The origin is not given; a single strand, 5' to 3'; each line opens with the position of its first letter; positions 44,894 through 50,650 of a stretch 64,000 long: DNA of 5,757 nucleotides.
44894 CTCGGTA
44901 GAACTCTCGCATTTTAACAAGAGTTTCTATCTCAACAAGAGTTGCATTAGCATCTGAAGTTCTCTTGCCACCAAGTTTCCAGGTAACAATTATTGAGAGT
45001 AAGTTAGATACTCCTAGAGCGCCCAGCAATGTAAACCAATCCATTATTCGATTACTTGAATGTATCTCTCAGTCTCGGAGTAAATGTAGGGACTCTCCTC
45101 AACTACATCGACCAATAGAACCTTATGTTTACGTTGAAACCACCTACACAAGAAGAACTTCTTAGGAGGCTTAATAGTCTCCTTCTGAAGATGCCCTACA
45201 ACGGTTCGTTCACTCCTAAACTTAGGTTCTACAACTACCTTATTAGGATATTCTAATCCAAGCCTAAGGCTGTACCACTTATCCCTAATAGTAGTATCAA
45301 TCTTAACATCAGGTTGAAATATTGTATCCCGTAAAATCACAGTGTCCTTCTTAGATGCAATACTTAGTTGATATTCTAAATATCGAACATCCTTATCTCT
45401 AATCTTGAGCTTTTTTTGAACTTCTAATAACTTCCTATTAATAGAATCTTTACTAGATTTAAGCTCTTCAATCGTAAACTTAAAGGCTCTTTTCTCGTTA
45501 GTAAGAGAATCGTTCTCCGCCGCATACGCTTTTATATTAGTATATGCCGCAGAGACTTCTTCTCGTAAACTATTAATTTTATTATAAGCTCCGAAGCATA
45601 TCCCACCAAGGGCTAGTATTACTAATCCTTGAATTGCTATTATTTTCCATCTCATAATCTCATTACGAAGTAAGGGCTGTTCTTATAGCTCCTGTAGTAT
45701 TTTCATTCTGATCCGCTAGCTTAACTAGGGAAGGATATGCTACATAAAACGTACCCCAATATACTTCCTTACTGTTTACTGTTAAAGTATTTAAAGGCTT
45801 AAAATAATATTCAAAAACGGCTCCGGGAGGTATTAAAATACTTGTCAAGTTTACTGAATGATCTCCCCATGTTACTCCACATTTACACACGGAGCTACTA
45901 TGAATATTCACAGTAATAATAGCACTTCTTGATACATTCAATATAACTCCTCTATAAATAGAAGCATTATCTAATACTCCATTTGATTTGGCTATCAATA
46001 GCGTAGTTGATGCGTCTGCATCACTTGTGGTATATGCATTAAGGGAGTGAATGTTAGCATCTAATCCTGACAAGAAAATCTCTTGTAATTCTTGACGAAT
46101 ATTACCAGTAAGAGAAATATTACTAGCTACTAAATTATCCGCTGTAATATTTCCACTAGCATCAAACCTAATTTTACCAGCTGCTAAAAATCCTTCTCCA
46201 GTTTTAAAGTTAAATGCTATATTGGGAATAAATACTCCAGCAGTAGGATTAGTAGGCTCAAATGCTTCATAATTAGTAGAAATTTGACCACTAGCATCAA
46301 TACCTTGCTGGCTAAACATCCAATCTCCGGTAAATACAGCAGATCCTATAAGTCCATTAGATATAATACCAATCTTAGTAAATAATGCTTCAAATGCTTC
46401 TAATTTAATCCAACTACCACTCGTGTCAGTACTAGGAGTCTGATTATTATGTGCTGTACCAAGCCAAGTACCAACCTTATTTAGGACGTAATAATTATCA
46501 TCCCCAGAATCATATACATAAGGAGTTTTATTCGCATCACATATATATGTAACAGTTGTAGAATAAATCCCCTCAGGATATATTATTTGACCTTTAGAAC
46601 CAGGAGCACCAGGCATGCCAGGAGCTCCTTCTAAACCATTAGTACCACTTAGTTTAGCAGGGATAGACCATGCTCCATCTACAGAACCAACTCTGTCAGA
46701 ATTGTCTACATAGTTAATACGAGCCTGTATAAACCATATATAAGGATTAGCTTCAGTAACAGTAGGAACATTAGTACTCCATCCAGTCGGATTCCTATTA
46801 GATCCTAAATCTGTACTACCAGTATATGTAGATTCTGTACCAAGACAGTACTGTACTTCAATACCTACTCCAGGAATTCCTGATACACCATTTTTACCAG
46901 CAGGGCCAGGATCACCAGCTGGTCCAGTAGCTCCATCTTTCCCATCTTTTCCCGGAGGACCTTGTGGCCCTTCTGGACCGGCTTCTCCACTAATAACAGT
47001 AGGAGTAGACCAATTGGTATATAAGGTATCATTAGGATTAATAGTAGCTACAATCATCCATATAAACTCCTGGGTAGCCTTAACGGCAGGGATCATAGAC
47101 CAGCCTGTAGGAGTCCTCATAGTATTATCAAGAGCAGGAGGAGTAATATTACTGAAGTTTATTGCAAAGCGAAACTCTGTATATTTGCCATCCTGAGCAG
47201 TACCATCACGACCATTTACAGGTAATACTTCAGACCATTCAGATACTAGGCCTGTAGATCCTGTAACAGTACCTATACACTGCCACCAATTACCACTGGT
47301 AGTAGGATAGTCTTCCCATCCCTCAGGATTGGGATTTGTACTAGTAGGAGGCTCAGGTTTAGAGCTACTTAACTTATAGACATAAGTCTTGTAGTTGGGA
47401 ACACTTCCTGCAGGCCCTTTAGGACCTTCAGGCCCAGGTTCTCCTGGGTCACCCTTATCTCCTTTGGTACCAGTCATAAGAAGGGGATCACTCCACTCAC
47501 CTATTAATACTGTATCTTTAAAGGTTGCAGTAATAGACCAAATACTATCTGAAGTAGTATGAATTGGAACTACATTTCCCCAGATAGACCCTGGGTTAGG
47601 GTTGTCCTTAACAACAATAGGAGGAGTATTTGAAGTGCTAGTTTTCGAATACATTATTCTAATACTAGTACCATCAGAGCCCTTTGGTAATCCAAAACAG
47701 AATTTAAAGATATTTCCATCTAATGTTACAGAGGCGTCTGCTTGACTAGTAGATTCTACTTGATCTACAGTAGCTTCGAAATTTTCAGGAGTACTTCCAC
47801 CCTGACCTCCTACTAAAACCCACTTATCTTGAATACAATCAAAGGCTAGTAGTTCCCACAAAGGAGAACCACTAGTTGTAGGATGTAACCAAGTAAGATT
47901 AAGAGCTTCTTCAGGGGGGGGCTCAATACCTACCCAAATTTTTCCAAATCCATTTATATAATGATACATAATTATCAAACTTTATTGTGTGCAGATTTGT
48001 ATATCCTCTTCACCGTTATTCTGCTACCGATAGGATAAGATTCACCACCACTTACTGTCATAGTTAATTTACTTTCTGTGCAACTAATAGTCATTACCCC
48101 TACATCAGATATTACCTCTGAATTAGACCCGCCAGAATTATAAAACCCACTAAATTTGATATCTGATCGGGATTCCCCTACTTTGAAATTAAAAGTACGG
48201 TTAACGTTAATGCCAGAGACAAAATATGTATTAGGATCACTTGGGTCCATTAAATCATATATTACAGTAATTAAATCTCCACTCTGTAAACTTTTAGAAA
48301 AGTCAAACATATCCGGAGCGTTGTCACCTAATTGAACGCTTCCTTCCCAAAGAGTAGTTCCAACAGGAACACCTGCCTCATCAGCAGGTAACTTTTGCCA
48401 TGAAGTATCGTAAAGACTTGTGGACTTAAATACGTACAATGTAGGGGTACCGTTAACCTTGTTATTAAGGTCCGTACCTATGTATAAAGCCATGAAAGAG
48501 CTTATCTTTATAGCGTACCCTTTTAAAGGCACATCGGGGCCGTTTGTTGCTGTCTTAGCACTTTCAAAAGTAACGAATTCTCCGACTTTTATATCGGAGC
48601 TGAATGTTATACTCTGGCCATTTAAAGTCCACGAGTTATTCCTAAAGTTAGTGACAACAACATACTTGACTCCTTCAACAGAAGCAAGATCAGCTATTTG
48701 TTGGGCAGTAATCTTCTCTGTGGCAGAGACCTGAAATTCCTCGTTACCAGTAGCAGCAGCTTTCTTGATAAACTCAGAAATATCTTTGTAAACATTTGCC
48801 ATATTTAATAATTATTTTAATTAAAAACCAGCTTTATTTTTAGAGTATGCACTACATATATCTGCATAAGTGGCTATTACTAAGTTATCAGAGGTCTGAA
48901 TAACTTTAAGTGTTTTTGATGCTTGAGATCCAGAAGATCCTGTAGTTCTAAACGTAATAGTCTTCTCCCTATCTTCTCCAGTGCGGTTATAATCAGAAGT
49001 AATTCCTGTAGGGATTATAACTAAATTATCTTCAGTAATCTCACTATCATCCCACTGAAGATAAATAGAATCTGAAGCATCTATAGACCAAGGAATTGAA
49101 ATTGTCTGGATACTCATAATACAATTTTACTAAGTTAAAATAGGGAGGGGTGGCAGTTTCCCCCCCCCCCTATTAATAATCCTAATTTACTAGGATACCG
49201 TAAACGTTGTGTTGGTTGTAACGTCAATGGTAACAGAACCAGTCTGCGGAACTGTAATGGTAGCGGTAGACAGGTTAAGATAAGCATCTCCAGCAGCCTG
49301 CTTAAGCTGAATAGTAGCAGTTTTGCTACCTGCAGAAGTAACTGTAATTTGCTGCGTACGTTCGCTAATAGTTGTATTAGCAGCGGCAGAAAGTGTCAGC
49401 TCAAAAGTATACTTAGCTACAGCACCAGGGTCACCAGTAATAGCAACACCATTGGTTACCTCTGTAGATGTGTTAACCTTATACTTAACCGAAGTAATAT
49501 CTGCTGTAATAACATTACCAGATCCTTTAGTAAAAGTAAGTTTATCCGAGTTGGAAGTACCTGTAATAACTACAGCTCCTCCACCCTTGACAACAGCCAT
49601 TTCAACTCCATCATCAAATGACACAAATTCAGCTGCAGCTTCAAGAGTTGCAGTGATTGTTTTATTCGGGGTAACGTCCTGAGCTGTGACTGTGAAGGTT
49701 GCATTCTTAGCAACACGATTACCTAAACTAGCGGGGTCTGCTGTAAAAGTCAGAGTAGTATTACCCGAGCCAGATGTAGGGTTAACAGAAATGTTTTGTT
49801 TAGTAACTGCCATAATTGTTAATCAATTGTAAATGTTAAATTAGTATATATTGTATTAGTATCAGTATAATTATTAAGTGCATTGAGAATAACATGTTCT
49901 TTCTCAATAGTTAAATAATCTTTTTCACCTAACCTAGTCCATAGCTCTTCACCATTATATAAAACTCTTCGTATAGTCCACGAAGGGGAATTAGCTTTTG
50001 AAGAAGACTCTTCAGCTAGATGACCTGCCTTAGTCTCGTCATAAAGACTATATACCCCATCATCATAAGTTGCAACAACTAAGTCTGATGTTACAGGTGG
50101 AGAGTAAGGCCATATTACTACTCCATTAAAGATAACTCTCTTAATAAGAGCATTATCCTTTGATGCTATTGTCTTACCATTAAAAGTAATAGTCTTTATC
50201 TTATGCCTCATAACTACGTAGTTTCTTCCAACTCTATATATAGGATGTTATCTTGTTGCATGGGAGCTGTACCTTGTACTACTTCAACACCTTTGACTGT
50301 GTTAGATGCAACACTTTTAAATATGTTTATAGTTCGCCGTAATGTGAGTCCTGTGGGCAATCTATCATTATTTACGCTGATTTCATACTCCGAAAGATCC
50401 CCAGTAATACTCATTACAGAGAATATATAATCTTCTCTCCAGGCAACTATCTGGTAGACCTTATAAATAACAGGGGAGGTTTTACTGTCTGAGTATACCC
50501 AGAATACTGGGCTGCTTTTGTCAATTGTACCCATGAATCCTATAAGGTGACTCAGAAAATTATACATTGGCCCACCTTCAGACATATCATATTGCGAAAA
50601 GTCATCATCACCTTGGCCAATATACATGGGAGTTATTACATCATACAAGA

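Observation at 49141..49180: Intrinsic terminator built from an 11-nt G homopolymer (C11 on + strand)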

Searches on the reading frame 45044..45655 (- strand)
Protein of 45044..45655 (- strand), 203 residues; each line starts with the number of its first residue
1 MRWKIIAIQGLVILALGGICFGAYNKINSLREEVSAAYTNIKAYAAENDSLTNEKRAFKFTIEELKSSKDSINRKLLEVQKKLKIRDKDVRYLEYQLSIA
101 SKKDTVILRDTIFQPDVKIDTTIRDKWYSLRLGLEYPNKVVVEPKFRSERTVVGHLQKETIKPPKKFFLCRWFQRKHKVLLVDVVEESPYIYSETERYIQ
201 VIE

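Call 11: search_protein_families(library=phrogs, proteins=[window:45044-45655:-])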
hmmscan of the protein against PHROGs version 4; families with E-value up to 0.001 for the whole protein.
window:45044-45655:- (203 aa): 3 families
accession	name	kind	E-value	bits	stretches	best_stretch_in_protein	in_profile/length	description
phrog_14010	-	unknown function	3.7e-06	27.7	1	5-200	3-194/197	-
phrog_214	-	lysis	5.5e-05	24.1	1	2-84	8-90/176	Rz-like spanin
phrog_739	-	lysis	0.00022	22.5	1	3-84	6-86/122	Rz-like spanin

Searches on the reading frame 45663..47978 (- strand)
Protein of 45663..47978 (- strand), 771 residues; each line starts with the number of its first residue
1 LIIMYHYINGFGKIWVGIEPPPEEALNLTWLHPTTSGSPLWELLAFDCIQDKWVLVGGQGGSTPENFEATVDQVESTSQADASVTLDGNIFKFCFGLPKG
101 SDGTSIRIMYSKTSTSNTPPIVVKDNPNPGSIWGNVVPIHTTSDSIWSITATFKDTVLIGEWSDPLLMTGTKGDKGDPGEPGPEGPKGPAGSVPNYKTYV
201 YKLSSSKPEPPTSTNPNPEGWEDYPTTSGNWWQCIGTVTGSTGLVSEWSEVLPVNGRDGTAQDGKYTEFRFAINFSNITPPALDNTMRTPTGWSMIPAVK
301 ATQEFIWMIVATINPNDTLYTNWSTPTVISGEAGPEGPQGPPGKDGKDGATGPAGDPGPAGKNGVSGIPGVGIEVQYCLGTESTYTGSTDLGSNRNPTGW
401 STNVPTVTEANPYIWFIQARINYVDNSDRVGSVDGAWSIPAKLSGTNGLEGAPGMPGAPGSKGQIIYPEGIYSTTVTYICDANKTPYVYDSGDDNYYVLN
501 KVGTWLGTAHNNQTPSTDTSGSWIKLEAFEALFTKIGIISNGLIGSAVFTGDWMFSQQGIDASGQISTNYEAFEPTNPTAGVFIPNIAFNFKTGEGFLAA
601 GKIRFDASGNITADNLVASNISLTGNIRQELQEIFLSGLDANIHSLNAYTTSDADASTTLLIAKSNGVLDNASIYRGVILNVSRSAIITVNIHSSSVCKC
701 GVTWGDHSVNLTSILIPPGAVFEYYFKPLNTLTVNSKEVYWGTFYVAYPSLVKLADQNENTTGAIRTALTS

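Call 11: search_protein_families(library=phrogs, proteins=[window:45663-47978:-])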
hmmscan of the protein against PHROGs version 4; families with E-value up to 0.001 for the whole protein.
window:45663-47978:- (771 aa): 19 families
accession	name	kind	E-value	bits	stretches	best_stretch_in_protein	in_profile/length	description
phrog_819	-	tail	4.8e-15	55.8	2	321-527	620-785/1024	tail protein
phrog_3904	-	tail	7.7e-14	51.9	2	295-506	554-761/1086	tail fiber protein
phrog_18350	-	tail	8e-11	43.1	1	329-378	155-205/253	tail fiber protein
phrog_10972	-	tail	2.6e-09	38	1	325-392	151-223/343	tail fiber protein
phrog_15074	-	unknown function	4.4e-08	31.9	1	255-311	1044-1101/1773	-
phrog_1806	-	tail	7.7e-08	33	1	330-386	187-246/276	collagen like minor tail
phrog_6320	-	tail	1.1e-06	28.8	1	321-370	73-125/745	tail fiber protein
phrog_8745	-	tail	2.1e-06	26.3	1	331-463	1410-1470/1803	tail fiber protein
phrog_35520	-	tail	1.3e-05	24.6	1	293-352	163-223/1199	tail protein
phrog_32779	-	unknown function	1.6e-05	24.7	0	329-371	218-257/555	-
phrog_13565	-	tail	3.2e-05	24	0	420-467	202-249/375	tail protein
phrog_34916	-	tail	3.4e-05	24.9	0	169-192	29-52/124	tail fiber protein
phrog_366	-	tail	0.00013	22.6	0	330-371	338-379/474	tail fiber protein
phrog_13286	-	tail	0.0002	20.9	0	168-193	93-118/662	tail protein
phrog_5073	-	tail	0.00028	21.1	0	170-463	112-321/519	tail fiber protein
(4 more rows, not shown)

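Call 22: search_protein_families(library=pfam, proteins=[window:45663-47969:-], max_evalue=0.01)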
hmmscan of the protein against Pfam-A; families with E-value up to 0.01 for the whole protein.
window:45663-47969:- (768 aa): 1 family
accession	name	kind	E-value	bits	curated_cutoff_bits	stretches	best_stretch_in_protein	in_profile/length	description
PF01391.23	Collagen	-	7e-11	42.2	27.2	1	328-367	4-43/60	Collagen triple helix repeat (20 copies)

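Call 42: search_dna_similar(query=window:45663-47969:-, collection=phages, mode=protein, max_rows=12, max_evalue=0.001)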
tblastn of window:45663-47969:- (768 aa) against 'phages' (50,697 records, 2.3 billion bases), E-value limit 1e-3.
Records with a match: 25; places in all: 28; records where one place covers at least 80% of the query: 0.
Best place of each record, by identity: 60-80% 2; <60% 23.
By first word of the organism name: uncultured 11; Bacteroides 9; Providencia 2; crAssphage 1; Enterobacter 1; Bacteriophage 1.
By host as written in the record: - 13; Bacteroides thetaiotaomicron VPI-5484 2; Providencia stuartii 2; Bacteroides thetaiotaomicron VPI-5486 1; Bacteroides thetaiotaomicron VPI-5490 1; Bacteroides thetaiotaomicron VPI-5494 1; Bacteroides thetaiotaomicron VPI-5487 1; Bacteroides thetaiotaomicron VPI-5488 1; and 3 more.
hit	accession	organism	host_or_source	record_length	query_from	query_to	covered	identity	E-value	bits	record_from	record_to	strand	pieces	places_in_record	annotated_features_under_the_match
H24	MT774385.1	uncultured phage cr108_1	human feces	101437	1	613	80%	68.0%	0e+0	793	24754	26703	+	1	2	hypothetical protein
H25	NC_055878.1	uncultured phage cr108_1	human feces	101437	1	613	80%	68.0%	0e+0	793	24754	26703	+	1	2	hypothetical protein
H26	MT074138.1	Bacteroides phage DAC17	Bacteroides thetaiotaomicron VPI-5486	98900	97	611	67%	48.6%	5e-123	412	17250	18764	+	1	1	hypothetical protein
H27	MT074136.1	Bacteroides phage DAC15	Bacteroides thetaiotaomicron VPI-5484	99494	97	611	67%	48.6%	6e-123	412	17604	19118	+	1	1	hypothetical protein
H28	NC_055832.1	Bacteroides phage DAC15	Bacteroides thetaiotaomicron VPI-5484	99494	97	611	67%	48.6%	6e-123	412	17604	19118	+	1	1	hypothetical protein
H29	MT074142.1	Bacteroides phage DAC23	Bacteroides thetaiotaomicron VPI-5490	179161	97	592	65%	49.7%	6e-116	392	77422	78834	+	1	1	hypothetical protein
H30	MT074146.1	Bacteroides phage SJC03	Bacteroides thetaiotaomicron VPI-5494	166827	97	600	66%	48.4%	7e-114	386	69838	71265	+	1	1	hypothetical protein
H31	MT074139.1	Bacteroides phage DAC19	Bacteroides thetaiotaomicron VPI-5487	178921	97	592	65%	48.9%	2e-114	388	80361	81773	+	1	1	hypothetical protein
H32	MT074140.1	Bacteroides phage DAC20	Bacteroides thetaiotaomicron VPI-5488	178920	97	592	65%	48.9%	2e-114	388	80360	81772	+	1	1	hypothetical protein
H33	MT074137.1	Bacteroides phage DAC16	Bacteroides thetaiotaomicron VPI-5485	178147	97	592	65%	48.0%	4e-112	380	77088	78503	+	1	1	hypothetical protein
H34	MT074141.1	Bacteroides phage DAC22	Bacteroides thetaiotaomicron VPI-5489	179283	97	592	65%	47.8%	8e-111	377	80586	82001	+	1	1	hypothetical protein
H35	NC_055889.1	uncultured phage cr53_1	human feces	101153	97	619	68%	35.0%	9e-71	259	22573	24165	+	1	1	hypothetical protein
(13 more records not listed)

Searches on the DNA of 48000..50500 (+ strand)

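Call 4: search_dna_similar(query=window:48000-50500:+, collection=phages, mode=near, max_rows=30)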
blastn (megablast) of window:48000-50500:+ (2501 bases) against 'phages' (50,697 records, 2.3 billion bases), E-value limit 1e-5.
No match.
